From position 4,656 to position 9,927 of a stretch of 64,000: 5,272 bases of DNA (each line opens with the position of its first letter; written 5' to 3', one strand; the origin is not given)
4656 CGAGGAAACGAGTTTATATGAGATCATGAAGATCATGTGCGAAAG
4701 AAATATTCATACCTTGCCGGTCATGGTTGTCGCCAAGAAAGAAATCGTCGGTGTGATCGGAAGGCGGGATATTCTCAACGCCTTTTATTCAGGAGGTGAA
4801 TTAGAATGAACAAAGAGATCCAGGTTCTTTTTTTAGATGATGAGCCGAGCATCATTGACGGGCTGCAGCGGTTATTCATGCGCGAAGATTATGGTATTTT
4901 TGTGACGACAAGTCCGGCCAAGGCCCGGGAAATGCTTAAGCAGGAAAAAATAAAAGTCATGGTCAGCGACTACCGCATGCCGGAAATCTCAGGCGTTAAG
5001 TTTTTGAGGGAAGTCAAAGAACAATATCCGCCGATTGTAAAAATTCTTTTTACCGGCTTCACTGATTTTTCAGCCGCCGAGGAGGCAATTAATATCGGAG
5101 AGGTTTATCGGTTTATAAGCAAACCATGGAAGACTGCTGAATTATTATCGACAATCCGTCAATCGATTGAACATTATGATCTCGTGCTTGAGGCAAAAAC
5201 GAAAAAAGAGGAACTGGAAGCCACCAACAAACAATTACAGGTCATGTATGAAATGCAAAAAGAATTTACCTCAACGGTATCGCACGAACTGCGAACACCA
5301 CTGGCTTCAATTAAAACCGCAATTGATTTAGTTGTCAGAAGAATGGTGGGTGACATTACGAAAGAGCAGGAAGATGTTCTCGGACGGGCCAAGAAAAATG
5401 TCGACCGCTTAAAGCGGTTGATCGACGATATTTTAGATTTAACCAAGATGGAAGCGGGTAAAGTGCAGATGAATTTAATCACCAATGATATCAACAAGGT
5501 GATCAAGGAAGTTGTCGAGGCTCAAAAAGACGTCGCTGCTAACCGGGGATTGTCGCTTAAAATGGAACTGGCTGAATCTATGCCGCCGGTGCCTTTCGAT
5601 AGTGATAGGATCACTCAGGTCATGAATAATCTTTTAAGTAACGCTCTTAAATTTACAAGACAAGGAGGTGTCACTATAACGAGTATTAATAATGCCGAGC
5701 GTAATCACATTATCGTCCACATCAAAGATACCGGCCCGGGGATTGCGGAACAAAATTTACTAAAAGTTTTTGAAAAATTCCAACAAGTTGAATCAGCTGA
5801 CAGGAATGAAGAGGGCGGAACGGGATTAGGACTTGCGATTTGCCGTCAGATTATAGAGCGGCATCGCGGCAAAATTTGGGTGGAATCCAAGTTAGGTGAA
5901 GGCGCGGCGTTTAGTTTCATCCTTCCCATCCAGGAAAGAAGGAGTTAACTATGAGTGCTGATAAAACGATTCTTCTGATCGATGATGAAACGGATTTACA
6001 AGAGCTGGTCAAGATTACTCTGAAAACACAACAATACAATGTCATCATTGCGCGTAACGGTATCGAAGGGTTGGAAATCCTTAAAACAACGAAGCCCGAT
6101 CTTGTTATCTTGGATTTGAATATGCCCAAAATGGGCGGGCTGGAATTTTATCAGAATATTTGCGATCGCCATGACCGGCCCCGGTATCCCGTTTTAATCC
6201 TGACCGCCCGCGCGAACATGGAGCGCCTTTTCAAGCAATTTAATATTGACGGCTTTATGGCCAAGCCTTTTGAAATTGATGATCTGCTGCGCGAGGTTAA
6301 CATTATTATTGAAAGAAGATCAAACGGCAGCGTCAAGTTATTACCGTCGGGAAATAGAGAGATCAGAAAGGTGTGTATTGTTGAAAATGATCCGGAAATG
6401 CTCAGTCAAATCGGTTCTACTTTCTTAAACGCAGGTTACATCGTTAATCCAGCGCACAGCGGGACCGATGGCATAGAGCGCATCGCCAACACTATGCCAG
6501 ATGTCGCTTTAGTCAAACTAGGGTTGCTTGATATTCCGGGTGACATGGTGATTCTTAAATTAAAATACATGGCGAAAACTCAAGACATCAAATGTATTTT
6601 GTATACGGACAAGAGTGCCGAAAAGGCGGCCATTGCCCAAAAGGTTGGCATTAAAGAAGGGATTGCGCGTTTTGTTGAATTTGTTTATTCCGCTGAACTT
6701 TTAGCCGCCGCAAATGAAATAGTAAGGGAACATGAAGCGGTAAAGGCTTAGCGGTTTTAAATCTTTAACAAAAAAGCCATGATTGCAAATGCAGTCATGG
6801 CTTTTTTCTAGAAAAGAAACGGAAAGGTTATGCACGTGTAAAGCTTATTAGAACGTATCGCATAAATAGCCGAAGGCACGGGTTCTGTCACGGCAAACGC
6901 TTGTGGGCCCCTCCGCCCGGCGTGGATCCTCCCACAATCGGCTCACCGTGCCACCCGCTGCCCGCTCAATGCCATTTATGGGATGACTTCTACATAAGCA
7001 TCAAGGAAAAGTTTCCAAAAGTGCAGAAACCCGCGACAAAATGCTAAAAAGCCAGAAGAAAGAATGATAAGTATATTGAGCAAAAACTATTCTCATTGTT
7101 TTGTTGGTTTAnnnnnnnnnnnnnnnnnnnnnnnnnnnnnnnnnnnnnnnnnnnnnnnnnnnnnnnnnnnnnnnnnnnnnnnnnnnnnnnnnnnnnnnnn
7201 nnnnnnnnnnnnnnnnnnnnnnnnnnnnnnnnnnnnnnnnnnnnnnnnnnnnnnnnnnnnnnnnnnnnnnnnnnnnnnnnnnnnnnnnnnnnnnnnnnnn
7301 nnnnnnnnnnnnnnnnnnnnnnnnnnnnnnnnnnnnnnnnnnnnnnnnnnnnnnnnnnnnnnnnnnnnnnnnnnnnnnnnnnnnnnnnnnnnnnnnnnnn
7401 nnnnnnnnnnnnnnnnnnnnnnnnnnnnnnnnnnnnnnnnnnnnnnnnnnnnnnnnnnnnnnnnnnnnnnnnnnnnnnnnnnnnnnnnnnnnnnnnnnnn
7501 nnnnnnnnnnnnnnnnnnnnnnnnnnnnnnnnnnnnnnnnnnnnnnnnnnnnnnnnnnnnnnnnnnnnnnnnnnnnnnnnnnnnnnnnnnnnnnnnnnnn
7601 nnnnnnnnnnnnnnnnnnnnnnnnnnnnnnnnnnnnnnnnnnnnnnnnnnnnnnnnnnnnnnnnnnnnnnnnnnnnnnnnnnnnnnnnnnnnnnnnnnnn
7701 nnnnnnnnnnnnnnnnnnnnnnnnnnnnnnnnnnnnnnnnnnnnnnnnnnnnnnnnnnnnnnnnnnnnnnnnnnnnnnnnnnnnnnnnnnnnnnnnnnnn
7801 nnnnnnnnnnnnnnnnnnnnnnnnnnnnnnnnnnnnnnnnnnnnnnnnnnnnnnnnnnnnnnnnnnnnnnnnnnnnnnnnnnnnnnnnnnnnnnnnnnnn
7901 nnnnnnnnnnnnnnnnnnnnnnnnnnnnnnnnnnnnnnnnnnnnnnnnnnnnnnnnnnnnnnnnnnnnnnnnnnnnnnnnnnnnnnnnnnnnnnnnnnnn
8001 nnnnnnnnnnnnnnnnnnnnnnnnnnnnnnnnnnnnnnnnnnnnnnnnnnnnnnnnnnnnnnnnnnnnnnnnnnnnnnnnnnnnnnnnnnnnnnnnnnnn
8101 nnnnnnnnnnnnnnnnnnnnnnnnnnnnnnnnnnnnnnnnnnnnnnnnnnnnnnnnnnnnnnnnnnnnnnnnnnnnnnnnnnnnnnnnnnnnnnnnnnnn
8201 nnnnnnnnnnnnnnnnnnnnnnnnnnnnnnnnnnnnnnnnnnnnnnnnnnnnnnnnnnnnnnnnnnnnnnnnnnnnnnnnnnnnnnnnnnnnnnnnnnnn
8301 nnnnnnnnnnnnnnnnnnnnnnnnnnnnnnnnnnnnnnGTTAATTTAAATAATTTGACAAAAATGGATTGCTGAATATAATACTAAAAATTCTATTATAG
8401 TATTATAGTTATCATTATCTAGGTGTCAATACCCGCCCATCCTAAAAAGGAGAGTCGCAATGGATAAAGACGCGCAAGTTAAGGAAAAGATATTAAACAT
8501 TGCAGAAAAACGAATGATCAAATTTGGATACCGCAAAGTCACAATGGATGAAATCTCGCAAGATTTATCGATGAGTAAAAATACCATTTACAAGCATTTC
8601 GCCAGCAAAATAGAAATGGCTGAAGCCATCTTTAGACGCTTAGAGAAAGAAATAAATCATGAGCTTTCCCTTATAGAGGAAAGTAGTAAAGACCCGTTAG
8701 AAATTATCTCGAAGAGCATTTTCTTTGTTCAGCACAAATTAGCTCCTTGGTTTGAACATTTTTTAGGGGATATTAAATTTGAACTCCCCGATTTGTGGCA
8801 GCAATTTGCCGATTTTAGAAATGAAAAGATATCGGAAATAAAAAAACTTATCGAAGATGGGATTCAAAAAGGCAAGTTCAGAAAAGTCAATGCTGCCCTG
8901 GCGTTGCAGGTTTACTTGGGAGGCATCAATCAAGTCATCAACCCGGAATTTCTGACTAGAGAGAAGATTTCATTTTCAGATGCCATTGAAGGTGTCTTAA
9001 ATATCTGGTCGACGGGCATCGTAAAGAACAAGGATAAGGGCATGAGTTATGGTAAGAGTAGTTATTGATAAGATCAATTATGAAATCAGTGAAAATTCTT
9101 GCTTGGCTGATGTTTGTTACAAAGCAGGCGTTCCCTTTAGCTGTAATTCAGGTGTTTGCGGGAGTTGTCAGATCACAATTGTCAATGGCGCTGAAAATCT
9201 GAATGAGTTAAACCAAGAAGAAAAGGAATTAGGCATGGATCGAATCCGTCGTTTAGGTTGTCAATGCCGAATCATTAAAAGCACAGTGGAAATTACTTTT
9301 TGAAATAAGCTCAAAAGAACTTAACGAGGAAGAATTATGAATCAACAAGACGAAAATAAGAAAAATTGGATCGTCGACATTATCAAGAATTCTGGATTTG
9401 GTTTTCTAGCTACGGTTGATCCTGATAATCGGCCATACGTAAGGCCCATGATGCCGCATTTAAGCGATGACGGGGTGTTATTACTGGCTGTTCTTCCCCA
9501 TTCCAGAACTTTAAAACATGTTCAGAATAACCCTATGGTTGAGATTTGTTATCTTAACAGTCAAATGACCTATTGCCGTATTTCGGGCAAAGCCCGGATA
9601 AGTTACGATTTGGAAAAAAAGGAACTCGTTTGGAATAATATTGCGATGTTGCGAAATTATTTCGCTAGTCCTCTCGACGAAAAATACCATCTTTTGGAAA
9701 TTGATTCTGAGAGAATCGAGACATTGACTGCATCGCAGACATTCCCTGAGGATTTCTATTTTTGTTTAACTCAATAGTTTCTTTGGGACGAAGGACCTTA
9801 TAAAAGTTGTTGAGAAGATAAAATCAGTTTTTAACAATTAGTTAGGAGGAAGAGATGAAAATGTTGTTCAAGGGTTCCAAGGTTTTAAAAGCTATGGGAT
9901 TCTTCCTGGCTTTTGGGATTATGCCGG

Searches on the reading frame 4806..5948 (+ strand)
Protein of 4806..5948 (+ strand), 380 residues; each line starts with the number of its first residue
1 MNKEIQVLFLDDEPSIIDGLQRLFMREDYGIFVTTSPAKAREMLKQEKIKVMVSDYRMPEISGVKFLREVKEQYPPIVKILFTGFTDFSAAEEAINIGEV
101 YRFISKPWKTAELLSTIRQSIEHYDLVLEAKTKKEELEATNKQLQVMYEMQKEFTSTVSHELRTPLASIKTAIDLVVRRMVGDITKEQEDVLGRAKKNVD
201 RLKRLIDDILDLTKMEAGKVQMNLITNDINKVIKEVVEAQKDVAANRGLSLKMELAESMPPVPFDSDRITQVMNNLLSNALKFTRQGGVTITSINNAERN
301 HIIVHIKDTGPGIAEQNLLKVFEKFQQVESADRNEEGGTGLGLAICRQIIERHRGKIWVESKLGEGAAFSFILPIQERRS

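Call 58: search_protein_families(library=pfam, max_evalue=0.00001, proteins=[window:4806-5948:+])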
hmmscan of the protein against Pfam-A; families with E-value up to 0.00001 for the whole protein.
window:4806-5948:+ (380 aa): 3 families
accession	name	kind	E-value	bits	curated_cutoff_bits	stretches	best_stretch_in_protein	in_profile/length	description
PF02518.31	HATPase_c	-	1.9e-29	102.8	26.4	1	265-376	2-110/111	Histidine kinase-, DNA gyrase B-, and HSP90-like ATPase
PF00072.30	Response_reg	-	2.3e-19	70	30.2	1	7-117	1-110/111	Response regulator receiver domain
PF00512.31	HisKA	-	1.4e-17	63.9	26.9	1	151-218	2-66/66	His Kinase A (phospho-acceptor) domain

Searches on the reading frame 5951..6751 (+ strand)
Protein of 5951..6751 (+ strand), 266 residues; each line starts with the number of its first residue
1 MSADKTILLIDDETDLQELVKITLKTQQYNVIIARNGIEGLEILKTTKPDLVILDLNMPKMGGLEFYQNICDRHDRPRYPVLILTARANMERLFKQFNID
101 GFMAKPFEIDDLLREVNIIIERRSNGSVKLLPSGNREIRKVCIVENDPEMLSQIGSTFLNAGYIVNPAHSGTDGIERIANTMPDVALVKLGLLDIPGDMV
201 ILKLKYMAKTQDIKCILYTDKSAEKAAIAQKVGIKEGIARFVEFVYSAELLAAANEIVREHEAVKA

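Call 58: search_protein_families(library=pfam, max_evalue=0.00001, proteins=[window:5951-6751:+])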
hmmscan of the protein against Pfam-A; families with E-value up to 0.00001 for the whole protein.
window:5951-6751:+ (266 aa): 1 family
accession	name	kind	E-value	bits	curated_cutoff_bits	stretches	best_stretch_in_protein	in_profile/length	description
PF00072.30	Response_reg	-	2.4e-33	115.1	30.2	2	7-116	1-110/111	Response regulator receiver domain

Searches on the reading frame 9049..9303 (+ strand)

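Call 58: search_protein_families(library=pfam, max_evalue=0.00001, proteins=[window:9049-9303:+])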
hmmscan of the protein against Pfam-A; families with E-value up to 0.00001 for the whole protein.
window:9049-9303:+ (84 aa): 1 family
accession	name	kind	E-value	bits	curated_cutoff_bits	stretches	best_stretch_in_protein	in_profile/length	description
PF00111.32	Fer2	-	8.1e-09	35.7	21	1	10-74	9-75/77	2Fe-2S iron-sulfur cluster binding domain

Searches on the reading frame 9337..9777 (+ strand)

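Call 59: search_protein_families(library=pfam, max_evalue=0.00001, proteins=[window:9337-9777:+])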
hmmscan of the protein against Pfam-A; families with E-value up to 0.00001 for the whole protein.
window:9337-9777:+ (146 aa): 2 families
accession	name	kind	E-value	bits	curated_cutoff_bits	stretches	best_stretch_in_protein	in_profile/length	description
PF01243.27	PNPOx_N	-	8.6e-17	62.1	28.1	1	12-129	5-118/120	Pyridoxamine 5'-phosphate oxidase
PF16242.11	Pyrid_ox_like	-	8.1e-12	45.3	28.8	1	11-125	5-120/149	Pyridoxamine 5'-phosphate oxidase like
